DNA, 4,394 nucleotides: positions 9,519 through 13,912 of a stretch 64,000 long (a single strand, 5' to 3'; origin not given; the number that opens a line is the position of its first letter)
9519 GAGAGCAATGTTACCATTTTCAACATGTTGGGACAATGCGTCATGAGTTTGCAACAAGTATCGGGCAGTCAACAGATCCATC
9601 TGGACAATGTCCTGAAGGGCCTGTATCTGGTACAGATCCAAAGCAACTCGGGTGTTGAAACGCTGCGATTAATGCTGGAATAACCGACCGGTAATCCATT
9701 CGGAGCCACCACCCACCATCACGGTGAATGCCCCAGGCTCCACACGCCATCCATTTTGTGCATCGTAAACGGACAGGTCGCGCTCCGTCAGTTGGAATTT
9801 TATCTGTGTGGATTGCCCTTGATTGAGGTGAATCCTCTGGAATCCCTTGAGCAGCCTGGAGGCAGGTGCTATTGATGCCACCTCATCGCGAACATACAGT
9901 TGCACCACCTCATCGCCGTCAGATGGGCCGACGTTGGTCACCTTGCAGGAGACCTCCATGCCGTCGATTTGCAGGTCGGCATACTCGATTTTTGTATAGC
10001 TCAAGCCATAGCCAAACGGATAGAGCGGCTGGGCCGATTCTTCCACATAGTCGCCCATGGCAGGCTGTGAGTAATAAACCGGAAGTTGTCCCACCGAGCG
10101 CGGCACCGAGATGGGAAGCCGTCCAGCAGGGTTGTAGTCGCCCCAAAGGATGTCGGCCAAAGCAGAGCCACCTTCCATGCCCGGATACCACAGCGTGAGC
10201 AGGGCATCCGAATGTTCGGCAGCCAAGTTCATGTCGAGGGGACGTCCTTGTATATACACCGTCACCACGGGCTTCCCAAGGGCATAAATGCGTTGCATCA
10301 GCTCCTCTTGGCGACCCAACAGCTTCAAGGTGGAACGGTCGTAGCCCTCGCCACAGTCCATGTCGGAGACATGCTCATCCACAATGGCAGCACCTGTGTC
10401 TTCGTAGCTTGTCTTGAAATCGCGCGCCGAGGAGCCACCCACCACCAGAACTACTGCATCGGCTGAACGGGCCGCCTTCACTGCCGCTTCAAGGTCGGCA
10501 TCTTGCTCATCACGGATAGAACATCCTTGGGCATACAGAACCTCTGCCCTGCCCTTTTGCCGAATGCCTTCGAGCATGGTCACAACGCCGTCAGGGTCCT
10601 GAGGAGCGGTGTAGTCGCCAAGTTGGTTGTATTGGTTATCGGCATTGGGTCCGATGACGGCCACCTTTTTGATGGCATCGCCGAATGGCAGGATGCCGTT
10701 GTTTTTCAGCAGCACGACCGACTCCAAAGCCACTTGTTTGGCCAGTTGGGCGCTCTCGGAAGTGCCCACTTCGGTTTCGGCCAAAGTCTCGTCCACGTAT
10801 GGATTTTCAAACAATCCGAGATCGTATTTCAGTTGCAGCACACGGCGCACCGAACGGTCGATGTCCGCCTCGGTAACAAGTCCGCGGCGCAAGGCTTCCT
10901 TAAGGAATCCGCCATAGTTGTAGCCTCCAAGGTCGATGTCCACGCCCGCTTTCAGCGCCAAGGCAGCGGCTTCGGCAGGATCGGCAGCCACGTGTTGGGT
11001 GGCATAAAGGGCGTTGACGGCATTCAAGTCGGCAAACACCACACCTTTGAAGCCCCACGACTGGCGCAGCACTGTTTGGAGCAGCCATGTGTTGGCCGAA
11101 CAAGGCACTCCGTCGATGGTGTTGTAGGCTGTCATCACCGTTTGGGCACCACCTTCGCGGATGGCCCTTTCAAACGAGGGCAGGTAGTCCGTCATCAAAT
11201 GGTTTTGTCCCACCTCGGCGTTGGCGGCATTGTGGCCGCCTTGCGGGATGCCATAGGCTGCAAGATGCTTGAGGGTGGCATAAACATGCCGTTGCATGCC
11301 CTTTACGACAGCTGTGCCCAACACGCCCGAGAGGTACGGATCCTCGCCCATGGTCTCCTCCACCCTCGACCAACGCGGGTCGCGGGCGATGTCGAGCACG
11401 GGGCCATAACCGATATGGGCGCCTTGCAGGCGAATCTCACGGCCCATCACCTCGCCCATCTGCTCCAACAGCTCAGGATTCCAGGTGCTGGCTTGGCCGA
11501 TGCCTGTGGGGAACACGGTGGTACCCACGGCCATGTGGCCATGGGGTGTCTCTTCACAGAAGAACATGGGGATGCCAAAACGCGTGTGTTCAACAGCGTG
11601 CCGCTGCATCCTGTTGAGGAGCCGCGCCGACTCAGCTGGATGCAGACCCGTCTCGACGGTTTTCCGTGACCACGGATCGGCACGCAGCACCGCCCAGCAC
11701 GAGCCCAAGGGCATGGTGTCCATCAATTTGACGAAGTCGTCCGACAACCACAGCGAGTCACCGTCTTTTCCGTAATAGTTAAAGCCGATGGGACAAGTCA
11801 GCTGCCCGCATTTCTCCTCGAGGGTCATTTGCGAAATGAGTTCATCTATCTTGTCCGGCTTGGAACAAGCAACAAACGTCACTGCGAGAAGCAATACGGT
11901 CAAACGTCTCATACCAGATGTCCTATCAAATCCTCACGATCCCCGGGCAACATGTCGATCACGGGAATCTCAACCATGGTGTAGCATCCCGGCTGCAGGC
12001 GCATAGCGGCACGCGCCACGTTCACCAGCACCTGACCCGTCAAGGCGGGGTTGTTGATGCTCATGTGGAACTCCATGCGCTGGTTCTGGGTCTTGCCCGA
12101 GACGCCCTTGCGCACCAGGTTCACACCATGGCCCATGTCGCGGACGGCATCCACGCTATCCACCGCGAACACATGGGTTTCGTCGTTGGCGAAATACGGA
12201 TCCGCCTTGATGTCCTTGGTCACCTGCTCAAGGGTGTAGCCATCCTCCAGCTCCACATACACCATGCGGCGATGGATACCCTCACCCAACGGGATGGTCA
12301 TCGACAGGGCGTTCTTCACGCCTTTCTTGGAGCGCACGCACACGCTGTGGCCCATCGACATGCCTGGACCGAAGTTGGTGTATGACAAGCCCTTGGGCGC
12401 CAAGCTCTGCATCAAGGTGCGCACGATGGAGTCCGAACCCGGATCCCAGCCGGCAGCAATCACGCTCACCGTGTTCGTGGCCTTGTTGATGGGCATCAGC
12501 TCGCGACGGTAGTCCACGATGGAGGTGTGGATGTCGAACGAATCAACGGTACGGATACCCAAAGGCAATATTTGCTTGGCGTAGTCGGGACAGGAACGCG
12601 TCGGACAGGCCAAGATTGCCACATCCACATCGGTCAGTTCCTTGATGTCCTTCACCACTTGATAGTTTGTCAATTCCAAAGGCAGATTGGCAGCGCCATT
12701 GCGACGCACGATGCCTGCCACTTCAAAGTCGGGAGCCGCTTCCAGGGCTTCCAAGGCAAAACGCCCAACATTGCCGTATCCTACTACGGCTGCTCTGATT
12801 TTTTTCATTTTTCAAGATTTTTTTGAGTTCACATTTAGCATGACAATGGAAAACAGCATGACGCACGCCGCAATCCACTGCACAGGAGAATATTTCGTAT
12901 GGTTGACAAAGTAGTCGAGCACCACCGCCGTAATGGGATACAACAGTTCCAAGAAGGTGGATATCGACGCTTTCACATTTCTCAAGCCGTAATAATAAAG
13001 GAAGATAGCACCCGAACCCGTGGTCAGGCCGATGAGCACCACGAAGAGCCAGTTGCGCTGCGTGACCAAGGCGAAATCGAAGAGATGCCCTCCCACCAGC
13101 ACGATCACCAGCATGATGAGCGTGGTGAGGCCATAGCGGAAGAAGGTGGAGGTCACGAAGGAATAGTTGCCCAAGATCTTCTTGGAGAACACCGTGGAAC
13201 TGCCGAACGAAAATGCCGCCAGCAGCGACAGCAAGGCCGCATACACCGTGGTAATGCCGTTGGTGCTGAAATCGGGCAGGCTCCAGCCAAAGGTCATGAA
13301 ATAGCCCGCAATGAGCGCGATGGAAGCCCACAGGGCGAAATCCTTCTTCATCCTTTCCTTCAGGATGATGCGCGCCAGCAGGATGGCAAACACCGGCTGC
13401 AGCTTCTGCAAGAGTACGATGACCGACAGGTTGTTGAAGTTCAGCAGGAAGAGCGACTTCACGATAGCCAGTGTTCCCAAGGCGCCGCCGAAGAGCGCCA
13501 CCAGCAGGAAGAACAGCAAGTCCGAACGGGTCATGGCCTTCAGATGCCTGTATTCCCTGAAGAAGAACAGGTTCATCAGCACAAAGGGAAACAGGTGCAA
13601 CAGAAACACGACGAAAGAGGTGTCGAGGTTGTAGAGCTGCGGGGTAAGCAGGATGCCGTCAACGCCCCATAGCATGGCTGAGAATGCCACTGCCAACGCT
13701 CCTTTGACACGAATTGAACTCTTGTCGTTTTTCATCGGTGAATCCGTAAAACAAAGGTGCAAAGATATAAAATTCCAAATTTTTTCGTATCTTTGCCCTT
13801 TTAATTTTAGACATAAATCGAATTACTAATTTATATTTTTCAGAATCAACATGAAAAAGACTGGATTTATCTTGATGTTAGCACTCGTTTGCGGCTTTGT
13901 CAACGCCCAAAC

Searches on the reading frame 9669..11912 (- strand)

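Call 9: search_protein_families(library=pfam, proteins=[window:9669-11912:-], max_evalue=0.00001)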
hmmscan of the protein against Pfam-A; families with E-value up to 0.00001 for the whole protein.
window:9669-11912:- (747 aa): 3 families
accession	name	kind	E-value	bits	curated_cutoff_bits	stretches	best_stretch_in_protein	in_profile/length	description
PF00933.27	Glyco_hydro_3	-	7.8e-67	226.4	27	1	32-361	3-316/316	Glycosyl hydrolase family 3 N terminal domain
PF01915.27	Glyco_hydro_3_C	-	5.5e-57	193.4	31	1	399-639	1-200/200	Glycosyl hydrolase family 3 C-terminal domain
PF14310.12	Fn3-like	-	6.3e-24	84.3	25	1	668-736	1-70/71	Fibronectin type III-like domain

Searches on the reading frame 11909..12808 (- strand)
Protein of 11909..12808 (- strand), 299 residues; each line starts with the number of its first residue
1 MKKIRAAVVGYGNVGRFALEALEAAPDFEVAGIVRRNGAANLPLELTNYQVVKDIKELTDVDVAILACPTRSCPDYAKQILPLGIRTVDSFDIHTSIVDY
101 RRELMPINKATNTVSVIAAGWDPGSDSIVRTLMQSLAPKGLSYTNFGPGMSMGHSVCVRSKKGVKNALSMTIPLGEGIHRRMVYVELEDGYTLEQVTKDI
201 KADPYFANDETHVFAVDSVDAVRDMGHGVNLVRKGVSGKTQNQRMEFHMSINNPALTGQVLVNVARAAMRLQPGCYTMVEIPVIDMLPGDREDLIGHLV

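Call 89: search_protein_families(library=pfam, proteins=[window:11909-12808:-], max_evalue=0.00001)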
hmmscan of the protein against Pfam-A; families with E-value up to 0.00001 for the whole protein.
window:11909-12808:- (299 aa): 2 families
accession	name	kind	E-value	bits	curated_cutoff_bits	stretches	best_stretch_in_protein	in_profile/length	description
PF16654.10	DAPDH_C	-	9.3e-22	78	30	2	120-178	1-59/154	Diaminopimelic acid dehydrogenase C-terminal domain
PF01408.29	GFO_IDH_MocA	-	2.7e-08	35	24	1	4-85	1-87/120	Oxidoreductase family, NAD-binding Rossmann fold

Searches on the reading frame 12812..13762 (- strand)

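Call 89: search_protein_families(library=pfam, proteins=[window:12812-13762:-], max_evalue=0.00001)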
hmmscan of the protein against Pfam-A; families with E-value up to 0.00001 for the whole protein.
window:12812-13762:- (316 aa): 1 family
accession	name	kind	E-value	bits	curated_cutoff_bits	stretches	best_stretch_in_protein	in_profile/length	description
PF00892.27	EamA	-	1.8e-31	109.6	28.2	2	175-310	3-134/135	EamA-like transporter family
